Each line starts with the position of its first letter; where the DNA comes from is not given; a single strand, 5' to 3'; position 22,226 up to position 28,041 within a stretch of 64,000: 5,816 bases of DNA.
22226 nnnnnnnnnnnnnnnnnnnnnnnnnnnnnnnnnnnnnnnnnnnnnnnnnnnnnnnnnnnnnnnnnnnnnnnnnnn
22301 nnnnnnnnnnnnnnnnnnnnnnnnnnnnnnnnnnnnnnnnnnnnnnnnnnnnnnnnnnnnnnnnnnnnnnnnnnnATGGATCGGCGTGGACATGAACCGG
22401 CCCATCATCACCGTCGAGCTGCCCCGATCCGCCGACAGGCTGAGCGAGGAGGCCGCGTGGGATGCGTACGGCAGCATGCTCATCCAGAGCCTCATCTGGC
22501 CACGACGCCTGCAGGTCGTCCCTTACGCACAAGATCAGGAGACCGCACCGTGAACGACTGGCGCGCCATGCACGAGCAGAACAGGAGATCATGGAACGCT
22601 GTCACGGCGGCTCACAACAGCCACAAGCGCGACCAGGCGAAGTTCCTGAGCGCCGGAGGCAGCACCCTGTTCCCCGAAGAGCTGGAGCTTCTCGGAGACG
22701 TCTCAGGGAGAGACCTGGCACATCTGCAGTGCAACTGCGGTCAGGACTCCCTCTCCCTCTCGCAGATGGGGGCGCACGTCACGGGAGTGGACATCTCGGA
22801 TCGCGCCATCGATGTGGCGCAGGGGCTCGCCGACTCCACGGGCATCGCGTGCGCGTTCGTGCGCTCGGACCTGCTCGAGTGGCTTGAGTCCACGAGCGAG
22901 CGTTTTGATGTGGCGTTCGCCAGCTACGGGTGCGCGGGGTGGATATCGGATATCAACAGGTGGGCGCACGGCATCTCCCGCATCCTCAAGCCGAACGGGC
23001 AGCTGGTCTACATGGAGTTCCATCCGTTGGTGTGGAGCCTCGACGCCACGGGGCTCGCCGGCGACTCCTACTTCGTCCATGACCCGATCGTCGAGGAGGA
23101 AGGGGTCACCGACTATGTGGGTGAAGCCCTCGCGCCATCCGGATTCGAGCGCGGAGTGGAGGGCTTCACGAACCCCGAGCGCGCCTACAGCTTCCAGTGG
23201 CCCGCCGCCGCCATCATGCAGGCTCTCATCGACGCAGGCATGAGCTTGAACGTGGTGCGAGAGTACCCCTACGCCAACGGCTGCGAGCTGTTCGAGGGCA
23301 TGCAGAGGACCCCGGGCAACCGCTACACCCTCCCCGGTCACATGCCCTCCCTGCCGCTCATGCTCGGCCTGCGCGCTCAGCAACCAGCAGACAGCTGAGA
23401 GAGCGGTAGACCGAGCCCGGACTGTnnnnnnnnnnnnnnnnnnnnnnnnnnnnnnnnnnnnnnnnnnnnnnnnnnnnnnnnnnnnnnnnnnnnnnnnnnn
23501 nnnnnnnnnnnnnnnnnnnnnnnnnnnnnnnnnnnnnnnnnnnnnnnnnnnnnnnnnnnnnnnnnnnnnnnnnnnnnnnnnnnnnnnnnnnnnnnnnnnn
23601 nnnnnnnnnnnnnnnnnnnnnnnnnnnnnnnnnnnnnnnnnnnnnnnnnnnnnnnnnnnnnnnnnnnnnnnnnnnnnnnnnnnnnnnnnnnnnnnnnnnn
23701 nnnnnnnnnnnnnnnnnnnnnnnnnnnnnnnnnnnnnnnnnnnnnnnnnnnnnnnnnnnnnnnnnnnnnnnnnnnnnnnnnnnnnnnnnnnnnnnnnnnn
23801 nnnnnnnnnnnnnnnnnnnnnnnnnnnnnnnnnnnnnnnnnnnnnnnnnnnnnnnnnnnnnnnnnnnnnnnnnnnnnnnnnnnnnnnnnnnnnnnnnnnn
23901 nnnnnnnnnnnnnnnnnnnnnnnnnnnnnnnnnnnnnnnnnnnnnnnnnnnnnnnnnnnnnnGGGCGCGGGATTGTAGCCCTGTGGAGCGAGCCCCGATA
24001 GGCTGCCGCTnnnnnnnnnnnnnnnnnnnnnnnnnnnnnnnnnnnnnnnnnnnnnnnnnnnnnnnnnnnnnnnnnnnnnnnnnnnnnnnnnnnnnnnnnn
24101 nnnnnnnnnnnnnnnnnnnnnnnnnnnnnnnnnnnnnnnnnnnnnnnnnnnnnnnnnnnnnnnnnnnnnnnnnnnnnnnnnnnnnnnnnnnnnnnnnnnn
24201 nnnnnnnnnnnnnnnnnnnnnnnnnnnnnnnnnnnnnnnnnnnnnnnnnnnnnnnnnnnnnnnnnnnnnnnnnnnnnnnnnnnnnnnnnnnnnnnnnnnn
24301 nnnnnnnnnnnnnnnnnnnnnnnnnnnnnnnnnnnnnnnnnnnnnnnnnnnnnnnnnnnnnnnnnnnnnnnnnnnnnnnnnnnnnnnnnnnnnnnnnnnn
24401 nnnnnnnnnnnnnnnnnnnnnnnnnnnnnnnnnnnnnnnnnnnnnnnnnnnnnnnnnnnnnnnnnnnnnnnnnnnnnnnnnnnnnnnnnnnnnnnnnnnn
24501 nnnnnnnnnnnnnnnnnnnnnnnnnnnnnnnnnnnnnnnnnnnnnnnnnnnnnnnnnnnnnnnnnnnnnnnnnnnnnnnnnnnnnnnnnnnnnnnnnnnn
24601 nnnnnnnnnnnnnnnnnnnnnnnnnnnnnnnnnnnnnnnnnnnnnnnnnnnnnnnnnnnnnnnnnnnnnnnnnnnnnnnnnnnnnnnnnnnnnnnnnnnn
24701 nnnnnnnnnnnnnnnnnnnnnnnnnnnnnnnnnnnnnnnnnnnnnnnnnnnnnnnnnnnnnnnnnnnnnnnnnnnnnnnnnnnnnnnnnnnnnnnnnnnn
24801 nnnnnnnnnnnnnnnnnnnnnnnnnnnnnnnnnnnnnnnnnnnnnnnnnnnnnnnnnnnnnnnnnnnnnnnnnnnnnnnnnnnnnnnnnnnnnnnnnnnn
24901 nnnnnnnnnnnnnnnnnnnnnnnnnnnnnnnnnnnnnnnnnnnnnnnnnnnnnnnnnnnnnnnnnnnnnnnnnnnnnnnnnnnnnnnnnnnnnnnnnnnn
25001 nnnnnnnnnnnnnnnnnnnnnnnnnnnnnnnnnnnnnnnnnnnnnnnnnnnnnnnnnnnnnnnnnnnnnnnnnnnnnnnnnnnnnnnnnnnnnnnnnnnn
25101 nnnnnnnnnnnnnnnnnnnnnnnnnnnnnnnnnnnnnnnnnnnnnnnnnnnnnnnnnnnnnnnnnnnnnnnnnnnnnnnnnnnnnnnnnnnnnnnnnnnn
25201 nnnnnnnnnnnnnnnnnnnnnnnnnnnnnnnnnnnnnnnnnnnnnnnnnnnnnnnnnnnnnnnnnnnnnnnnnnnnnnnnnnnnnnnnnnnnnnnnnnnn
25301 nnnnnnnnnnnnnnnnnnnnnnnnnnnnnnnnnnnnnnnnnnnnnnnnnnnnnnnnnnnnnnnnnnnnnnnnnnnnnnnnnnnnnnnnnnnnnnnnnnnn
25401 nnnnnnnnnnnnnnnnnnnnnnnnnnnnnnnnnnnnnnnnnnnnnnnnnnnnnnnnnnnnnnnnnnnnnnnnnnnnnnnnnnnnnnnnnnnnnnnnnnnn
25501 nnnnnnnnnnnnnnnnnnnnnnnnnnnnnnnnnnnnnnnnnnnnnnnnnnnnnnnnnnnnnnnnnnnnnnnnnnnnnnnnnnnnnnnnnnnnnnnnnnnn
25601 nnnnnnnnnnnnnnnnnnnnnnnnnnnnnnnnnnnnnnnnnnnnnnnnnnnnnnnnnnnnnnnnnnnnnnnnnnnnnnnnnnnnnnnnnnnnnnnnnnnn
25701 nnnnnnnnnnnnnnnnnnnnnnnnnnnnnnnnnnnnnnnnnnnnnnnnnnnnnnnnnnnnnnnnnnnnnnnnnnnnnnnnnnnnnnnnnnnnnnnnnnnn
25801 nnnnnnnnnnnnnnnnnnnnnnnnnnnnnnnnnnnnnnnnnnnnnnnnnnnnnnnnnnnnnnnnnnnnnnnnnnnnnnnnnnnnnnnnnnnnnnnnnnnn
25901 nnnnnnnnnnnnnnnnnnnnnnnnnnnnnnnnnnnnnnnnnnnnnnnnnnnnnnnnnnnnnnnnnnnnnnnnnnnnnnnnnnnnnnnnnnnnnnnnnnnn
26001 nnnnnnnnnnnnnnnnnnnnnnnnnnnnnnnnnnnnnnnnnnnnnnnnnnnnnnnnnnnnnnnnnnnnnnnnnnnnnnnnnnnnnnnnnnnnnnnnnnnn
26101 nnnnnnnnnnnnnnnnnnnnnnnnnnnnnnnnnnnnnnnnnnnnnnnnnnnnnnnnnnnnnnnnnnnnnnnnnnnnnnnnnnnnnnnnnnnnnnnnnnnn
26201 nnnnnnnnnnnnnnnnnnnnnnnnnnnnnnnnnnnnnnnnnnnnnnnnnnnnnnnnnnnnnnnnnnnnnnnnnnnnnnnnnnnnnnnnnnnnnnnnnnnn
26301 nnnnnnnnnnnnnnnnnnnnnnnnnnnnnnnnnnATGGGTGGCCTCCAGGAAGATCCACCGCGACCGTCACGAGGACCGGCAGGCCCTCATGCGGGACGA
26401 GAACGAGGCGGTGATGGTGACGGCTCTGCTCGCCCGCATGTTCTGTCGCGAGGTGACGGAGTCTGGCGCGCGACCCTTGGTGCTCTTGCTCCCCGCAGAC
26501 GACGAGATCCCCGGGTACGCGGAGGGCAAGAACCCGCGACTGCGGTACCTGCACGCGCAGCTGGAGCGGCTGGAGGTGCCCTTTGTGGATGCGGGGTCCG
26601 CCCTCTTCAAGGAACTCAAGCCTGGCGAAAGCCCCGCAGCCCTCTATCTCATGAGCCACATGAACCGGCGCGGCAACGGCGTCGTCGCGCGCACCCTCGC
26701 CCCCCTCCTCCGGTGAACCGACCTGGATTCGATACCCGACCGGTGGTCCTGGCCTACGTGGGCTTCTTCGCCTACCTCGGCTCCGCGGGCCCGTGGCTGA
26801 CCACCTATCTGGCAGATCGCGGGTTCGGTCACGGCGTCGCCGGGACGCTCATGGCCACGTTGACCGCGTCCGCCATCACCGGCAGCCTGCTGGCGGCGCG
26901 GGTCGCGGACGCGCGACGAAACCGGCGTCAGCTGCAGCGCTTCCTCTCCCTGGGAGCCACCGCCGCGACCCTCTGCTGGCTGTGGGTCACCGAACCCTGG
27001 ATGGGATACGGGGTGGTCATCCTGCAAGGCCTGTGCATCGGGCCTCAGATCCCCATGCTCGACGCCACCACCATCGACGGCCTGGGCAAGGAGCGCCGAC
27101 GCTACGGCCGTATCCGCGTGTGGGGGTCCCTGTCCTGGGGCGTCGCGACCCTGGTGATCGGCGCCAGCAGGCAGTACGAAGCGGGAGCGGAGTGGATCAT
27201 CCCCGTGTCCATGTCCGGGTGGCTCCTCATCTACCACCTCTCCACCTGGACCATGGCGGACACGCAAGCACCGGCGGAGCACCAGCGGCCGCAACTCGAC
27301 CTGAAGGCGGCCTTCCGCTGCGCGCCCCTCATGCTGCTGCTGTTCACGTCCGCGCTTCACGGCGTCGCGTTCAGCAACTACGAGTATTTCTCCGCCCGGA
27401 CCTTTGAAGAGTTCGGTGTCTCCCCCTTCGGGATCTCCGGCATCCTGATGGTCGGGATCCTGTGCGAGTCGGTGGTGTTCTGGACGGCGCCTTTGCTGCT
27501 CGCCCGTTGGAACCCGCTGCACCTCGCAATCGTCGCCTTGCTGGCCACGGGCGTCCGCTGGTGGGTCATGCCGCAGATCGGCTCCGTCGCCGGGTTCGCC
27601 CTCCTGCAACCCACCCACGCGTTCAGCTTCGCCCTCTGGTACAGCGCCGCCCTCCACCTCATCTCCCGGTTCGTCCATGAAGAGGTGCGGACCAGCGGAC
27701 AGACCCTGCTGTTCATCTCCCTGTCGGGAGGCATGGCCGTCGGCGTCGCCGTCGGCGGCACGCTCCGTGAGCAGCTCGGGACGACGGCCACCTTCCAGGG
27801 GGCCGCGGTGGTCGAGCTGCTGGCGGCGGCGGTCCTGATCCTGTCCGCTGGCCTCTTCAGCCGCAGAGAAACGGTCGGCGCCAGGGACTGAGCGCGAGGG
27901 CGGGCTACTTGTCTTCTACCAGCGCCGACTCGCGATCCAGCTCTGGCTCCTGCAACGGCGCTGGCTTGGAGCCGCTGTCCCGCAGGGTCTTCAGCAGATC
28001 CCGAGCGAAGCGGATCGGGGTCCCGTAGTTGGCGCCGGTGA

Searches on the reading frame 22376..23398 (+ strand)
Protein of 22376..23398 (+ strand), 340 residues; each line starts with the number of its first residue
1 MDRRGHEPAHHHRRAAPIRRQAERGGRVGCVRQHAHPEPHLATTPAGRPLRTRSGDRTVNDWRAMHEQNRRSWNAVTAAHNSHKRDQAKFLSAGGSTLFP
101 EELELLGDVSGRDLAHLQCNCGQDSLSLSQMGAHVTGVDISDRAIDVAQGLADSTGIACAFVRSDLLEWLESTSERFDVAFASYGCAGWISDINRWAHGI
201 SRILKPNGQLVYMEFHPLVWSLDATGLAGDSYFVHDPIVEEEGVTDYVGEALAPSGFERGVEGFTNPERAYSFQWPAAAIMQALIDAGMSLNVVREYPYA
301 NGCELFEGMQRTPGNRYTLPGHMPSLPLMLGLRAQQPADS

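Call 94: search_protein_families(library=pfam, proteins=[window:22376-23398:+], max_evalue=0.00001)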
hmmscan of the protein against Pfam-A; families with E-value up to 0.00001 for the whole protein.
window:22376-23398:+ (340 aa): 4 families
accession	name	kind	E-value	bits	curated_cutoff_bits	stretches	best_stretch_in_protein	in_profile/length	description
PF13649.12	Methyltransf_25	-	3.4e-12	47.3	27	1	119-208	6-97/97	Methyltransferase domain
PF08241.18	Methyltransf_11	-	1.2e-10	42.3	21.2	1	119-211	5-94/95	Methyltransferase domain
PF08242.18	Methyltransf_12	-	2.2e-09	38.4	30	1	117-210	3-98/98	Methyltransferase domain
PF13847.12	Methyltransf_31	-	3.7e-09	36.9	27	1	122-215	13-112/145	Methyltransferase domain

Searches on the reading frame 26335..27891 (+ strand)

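Call 94: search_protein_families(library=pfam, proteins=[window:26335-27891:+], max_evalue=0.00001)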
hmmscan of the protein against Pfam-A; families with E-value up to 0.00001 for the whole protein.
window:26335-27891:+ (518 aa): 3 families
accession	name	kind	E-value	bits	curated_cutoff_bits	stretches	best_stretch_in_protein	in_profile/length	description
PF12832.13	MFS_1_like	-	1.2e-41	143.4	25.2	1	141-488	8-372/373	MFS_1 like family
PF07690.21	MFS_1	-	1.5e-15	57.5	33.4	1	107-271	175-346/347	Major Facilitator Superfamily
PF03825.22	Nuc_H_symport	-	3.1e-15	56.5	25.9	1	138-504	9-388/400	Nucleoside H+ symporter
